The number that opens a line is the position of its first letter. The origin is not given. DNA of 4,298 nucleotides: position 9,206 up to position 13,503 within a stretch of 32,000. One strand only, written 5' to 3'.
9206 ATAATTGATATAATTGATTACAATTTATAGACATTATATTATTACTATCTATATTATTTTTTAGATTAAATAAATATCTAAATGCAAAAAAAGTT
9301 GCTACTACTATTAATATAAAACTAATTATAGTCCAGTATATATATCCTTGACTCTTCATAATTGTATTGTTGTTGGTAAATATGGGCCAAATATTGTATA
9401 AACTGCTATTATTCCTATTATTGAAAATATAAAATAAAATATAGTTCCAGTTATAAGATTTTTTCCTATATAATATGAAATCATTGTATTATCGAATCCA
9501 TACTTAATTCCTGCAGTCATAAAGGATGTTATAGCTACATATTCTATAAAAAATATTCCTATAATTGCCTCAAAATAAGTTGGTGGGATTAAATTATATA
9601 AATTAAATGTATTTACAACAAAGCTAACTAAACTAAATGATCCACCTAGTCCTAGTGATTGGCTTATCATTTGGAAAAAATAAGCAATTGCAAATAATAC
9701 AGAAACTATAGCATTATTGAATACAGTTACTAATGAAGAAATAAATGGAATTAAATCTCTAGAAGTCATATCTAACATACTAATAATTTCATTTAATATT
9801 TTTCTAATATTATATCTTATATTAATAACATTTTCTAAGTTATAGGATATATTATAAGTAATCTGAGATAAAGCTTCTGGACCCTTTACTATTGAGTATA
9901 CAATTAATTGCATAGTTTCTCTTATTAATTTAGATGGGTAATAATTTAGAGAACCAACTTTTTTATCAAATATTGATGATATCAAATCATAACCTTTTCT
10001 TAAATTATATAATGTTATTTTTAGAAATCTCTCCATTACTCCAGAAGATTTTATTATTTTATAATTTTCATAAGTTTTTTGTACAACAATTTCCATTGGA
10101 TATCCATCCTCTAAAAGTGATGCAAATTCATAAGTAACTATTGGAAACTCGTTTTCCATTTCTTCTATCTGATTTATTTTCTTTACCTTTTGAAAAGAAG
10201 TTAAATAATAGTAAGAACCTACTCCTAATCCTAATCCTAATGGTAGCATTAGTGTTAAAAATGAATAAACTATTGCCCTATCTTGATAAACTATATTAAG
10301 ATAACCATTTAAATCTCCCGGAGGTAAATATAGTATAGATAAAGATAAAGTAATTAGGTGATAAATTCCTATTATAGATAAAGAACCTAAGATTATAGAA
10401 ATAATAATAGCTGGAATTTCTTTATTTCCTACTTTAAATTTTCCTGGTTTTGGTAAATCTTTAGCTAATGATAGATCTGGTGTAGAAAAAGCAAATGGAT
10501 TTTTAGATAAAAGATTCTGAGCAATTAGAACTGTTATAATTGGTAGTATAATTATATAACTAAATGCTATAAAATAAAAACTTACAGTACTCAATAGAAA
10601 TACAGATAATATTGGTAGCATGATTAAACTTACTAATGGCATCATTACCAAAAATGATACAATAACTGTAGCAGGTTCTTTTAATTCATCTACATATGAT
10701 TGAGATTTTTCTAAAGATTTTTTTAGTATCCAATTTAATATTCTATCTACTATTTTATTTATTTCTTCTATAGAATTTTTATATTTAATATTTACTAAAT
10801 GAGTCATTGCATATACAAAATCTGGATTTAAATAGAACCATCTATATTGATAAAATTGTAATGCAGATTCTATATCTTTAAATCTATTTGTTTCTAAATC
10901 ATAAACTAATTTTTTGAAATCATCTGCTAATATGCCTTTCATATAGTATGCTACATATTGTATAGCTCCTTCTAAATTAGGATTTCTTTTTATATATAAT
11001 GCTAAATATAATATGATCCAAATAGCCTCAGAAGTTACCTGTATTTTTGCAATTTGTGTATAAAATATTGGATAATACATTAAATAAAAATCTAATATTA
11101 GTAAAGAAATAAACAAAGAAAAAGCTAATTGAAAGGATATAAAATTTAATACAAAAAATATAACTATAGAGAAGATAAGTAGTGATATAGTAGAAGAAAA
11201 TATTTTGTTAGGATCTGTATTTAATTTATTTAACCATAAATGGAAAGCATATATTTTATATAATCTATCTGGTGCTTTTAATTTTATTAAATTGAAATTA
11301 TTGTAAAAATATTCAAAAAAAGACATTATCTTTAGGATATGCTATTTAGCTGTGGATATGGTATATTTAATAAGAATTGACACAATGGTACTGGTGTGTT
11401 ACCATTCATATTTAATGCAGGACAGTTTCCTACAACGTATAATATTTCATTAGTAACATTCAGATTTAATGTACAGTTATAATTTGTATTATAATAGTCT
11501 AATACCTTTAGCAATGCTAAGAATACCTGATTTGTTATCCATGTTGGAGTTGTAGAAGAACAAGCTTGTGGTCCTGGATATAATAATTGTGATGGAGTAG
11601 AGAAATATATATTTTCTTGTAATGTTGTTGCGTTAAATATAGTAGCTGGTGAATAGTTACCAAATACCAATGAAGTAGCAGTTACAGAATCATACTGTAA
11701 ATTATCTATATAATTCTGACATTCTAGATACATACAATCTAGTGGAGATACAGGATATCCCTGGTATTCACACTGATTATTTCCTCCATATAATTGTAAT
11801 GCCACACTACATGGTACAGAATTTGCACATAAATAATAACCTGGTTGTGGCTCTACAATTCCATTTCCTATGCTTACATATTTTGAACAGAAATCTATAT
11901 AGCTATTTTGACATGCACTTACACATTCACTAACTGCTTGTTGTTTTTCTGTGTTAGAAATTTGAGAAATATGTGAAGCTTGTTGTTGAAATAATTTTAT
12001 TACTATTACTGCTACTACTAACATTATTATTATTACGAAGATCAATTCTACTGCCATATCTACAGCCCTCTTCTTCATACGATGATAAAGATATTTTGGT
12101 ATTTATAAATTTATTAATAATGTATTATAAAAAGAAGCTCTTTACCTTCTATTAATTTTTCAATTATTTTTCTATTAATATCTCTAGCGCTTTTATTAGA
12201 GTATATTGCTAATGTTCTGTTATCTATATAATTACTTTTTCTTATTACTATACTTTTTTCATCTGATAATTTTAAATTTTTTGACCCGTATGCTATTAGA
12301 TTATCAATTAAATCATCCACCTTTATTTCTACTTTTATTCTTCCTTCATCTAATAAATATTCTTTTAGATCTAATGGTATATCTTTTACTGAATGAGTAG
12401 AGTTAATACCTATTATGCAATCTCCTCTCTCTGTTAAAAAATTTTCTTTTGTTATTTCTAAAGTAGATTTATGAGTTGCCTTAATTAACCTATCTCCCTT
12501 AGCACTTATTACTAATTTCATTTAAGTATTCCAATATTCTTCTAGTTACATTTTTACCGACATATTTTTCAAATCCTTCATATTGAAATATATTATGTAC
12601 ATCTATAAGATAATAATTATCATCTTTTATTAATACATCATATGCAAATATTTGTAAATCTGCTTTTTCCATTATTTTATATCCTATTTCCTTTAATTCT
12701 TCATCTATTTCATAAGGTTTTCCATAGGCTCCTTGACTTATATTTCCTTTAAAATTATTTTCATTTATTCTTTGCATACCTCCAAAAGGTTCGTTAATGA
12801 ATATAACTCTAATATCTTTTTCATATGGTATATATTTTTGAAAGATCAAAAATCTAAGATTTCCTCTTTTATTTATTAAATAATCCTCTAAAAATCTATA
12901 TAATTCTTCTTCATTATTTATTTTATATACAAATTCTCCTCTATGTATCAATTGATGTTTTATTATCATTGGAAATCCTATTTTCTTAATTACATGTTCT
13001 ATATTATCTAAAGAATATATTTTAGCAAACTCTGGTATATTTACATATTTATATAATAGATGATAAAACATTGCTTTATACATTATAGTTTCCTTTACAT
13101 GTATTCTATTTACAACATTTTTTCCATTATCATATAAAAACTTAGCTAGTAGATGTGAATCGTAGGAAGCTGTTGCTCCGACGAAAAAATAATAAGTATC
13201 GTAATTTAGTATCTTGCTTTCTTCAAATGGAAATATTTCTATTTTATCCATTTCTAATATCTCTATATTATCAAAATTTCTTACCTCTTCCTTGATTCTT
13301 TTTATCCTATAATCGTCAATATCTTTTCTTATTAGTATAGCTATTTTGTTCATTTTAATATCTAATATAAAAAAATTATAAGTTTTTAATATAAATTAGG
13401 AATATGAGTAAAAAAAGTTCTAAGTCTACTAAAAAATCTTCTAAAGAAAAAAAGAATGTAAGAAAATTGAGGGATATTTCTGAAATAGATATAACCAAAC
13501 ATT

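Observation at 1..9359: Seven proteins start with M-K-[S/N]-[Q/D] plus a 20-25-residue hydrophobic helix: an ultra-short, non-canonical class III signal?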

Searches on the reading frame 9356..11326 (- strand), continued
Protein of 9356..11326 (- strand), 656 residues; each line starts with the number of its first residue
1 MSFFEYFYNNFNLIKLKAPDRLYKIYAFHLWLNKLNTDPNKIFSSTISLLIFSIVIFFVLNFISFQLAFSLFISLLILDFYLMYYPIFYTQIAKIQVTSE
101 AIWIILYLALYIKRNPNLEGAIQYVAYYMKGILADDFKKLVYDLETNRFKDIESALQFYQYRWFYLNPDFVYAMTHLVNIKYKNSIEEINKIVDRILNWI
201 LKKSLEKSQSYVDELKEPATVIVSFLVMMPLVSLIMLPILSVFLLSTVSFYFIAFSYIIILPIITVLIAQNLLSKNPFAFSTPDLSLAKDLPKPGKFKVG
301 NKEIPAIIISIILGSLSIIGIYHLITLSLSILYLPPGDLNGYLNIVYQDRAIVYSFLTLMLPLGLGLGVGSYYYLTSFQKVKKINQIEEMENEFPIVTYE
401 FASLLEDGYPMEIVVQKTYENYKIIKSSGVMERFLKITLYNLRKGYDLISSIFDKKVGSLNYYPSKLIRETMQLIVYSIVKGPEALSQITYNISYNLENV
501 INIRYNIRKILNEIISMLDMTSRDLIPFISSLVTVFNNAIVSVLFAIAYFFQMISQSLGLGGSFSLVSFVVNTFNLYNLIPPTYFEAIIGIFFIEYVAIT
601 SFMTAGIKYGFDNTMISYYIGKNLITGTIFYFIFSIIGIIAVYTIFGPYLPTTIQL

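Call 46: fold_search(model_id=the predicted structure, library=pdb)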
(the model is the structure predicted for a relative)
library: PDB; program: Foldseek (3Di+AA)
matches with E <= 10: 300; with E <= 0.001: 0
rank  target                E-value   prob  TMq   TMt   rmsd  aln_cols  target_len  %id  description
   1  5lzr_B                3.3e-02  0.20  0.11  0.10  34.4       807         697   11  Crystal structure of Thermotoga maritima sodium pumping membrane integral pyrophosphatase in complex with tungstate an (released 2016-12-14)
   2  4av3_A                4.9e-02  0.18  0.11  0.11  32.7       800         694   11  Crystal structure of Thermotoga Maritima sodium pumping membrane integral pyrophosphatase with metal ions in active si (released 2012-08-08)
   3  8b23_B                7.9e-02  0.16  0.11  0.11  31.2       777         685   12  Time-resolved structure of K+-dependent Na+-PPase from Thermotoga maritima 600-seconds post reaction initiation with N (released 2024-01-17)
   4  8qai_A                2.3e-01  0.21  0.11  0.17  31.4       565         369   12  X-ray crystal structure of a de novo designed single-chain parallel coiled-coil alpha-helical barrel with 7 inner heli (released 2024-07-03)
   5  6xr1                  2.3e-01  0.12  0.09  0.11  33.5       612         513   10  Computationally designed right-handed alpha/alpha single-chain toroid with 9 repeats (released 2021-07-14)
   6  7rtu_B                3.8e-01  0.10  0.08  0.13  35.8       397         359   13  Cryo-EM structure of a TTYH2 trans-dimer (released 2021-08-25)
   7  3jc8_Ca               4.2e-01  0.60  0.16  0.28  20.4       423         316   11  Architectural model of the type IVa pilus machine in a piliated state (released 2016-03-16)
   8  9j87_A                5.5e-01  0.13  0.07  0.15  32.2       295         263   13  Structure of Receptor (released 2026-02-25)
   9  8f7n                  5.7e-01  0.21  0.14  0.22  35.4       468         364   11  Crystal structure of chemoreceptor McpZ ligand sensing domain (released 2023-07-05)
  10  9nu4_A                5.9e-01  0.08  0.12  0.13  30.8       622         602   10  Structure of MurJ in complex with single gene lysis protein from phage M (released 2026-02-11)
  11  7p2l                  7.0e-01  0.08  0.09  0.12  25.4       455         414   10  thermostabilised 7TM domain of human mGlu5 receptor bound to photoswitchable ligand alloswitch-1 (released 2021-09-08)
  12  2j68                  7.2e-01  0.09  0.10  0.10  38.2       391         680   10  Bacterial dynamin-like protein BDLP, GDP bound (released 2006-12-04)
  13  9vre                  7.5e-01  0.06  0.11  0.09  35.0       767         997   10  Cryo-EM structure of rice multidrug resistance protein 5 (MRP5) with InsP6 in state B (released 2026-04-01)
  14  8qah_B                7.8e-01  0.08  0.10  0.14  30.6       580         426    9  X-ray crystal structure of a de novo designed single-chain parallel coiled-coil alpha-helical barrel with 8 inner heli (released 2024-07-03)
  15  8qah_A                8.5e-01  0.10  0.11  0.15  31.2       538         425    9  X-ray crystal structure of a de novo designed single-chain parallel coiled-coil alpha-helical barrel with 8 inner heli (released 2024-07-03)
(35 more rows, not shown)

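Call 50: find_related_loci(query=A3, collection=genome_contigs, flank=10000)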
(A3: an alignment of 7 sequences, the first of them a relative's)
Query A3 (656 aa) in genome_contigs; peptide patterns used: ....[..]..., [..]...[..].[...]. (x = any residue, [..] = any of these).
599 stretches matched a pattern (row limit reached: there are more); 4 encode a relative of the query (tblastn E <= 1e-3); 4 distinct loci.
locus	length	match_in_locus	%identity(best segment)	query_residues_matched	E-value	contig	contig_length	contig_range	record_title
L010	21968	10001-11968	86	1-656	0e+0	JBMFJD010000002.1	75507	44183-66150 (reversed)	MAG: Nanopusillaceae archaeon isolate KM4331-08 NODE_2_length_75507_cov_54.521769, whole genome shotgun sequence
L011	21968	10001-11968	77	1-656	0e+0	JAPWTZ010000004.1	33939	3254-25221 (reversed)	MAG: Candidatus Nanopusillus sp. isolate RSNS15 scaffold_219_c1, whole genome shotgun sequence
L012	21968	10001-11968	77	1-656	0e+0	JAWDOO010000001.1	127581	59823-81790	MAG: Candidatus Nanopusillus sp. isolate RHS.bin.5 NODE_10_length_127581_cov_21.395, whole genome shotgun sequence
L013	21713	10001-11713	27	55-637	2e-53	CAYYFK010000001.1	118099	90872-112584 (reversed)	MAG TPA_asm: Candidatus Woesearchaeota archaeon isolate binchicken_co97_250 genome assembly, contig: NODE_397_length_118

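Call 90: find_encoding_contigs(protein=P0010, flank=8000, max_places=1)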
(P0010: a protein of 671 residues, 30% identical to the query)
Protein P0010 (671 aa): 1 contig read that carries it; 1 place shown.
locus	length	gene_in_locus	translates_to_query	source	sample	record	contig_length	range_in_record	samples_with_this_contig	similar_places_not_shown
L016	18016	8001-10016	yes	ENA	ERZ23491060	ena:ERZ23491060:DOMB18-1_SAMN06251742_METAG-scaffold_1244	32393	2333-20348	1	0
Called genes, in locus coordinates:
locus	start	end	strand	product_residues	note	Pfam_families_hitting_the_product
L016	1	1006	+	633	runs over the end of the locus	PF08915:tRNA-Thr_ED, PF00587:tRNA-synt_2b, PF03129:HGTP_anticodon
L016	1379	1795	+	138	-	PF00572:Ribosomal_L13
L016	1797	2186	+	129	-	PF00380:Ribosomal_S9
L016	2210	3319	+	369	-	-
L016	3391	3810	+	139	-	PF01280:Ribosomal_L19e, PF25476:Ribosomal_L19e_C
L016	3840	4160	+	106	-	PF00428:Ribosomal_60s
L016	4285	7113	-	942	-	PF00133:tRNA-synt_1, PF09334:tRNA-synt_1g, PF13603:tRNA-synt_1_2, PF01406:tRNA-synt_1e, PF09334:tRNA-synt_1g, PF00133:tRNA-synt_1 (weak), PF08264:Anticodon_1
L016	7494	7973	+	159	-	-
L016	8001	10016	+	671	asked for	-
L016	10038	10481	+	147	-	PF02996:Prefoldin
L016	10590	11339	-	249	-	PF01798:Nop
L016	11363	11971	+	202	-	PF01269:Fibrillarin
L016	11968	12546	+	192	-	PF00069:Pkinase, PF01163:RIO1, PF03109:ABC1, PF06176:WaaY, PF07714:PK_Tyr_Ser-Thr, PF06293:Kdo, PF01636:APH (faint)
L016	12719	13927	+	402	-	PF07690:MFS_1, PF12832:MFS_1_like (weak), PF05977:MFS_3 (faint), PF07690:MFS_1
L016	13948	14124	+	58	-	PF06093:Spt4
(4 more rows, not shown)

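Call 91: find_encoding_contigs(protein=P0012, flank=8000, max_places=1)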
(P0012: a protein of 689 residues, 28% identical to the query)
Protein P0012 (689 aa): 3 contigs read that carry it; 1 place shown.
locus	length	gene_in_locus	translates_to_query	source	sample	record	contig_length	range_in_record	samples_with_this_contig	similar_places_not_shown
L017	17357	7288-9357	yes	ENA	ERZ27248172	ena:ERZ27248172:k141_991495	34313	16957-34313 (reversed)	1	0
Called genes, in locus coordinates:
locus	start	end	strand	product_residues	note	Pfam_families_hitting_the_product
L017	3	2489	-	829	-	?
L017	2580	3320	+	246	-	PF00705:PCNA_N, PF02144:Rad1 (faint), PF04005:Hus1, PF02747:PCNA_C (weak)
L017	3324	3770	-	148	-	PF13302:Acetyltransf_3, PF13420:Acetyltransf_4, PF00583:Acetyltransf_1, PF13673:Acetyltransf_10, PF13508:Acetyltransf_7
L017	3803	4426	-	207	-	PF01976:DUF116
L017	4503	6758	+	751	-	PF00437:T2SSE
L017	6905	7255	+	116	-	-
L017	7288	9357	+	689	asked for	-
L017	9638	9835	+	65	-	-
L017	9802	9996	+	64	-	-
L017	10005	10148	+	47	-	-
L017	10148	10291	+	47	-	-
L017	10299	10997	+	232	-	-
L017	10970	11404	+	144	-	-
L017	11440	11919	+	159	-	-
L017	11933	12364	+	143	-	-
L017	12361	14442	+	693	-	-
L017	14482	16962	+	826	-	-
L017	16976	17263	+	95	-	-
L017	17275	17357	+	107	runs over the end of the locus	-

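Call 95: search_protein_families(library=ncbifam, proteins=[window:9356-11326:-], max_evalue=1)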
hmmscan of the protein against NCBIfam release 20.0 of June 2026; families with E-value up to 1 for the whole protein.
window:9356-11326:- (656 aa): 0 families

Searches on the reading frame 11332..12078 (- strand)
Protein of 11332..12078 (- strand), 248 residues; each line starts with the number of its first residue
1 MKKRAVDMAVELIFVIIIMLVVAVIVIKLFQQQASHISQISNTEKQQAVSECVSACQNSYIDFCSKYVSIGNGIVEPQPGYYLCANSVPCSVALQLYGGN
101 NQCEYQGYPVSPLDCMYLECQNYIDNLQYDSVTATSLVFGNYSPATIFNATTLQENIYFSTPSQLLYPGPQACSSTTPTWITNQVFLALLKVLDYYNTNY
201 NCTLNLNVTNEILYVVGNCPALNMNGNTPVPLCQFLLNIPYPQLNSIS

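Call 6: search_protein_families(library=pfam, proteins=[window:11332-12078:-], max_evalue=0.1)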
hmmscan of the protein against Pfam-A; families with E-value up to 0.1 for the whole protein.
window:11332-12078:- (248 aa): 0 families

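Call 95: search_protein_families(library=ncbifam, proteins=[window:11332-12078:-], max_evalue=1)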
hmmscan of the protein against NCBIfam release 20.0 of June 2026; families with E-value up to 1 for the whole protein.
window:11332-12078:- (248 aa): 2 families
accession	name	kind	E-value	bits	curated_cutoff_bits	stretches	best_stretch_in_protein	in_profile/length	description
NF037980.1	T2SS_GspK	equivalog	0.46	10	130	1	12-47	6-41/307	type II secretion system minor pseudopilin GspK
NF050020.1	YdcD_fam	subfamily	0.51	10.2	65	1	12-73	8-69/164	YdcD family protein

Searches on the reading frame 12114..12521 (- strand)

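Call 6: search_protein_families(library=pfam, proteins=[window:12114-12521:-], max_evalue=0.1)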
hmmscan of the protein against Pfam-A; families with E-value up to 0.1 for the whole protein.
window:12114-12521:- (135 aa): 3 families
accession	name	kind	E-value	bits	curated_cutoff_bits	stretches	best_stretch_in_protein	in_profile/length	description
PF04027.18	DUF371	-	9.2e-45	152.3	25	1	5-134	1-131/133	Domain of unknown function (DUF371)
PF17729.6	DUF5569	-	0.032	14.6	37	1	24-46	179-201/225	Family of unknown function (DUF5569)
PF17820.7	PDZ_6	-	0.064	13.4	27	0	32-61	18-45/54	PDZ domain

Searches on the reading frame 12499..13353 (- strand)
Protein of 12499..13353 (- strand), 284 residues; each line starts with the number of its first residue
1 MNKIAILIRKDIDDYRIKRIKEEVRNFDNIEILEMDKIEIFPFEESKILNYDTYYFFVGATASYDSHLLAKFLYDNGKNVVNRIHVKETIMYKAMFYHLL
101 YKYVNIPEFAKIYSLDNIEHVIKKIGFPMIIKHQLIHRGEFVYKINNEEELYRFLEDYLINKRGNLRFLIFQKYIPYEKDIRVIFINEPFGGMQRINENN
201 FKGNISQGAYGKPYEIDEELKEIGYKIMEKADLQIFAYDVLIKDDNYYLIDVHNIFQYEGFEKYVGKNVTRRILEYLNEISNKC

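Call 6: search_protein_families(library=pfam, proteins=[window:12499-13353:-], max_evalue=0.1)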
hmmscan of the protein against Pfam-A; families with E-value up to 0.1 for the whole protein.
window:12499-13353:- (284 aa): 4 families
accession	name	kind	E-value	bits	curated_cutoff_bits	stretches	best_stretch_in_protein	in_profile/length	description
PF08443.16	RimK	-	3.2e-23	82.8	21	1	100-277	12-188/188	RimK-like ATP-grasp domain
PF02222.28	ATP-grasp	-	5.7e-08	33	27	1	104-232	8-138/179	ATP-grasp domain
PF02955.21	GSH-S_ATP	-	1.4e-05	25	23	1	117-229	23-137/175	Prokaryotic glutathione synthetase, ATP-grasp domain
PF08868.15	YugN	-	0.06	13.8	25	0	214-248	14-48/130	YugN-like family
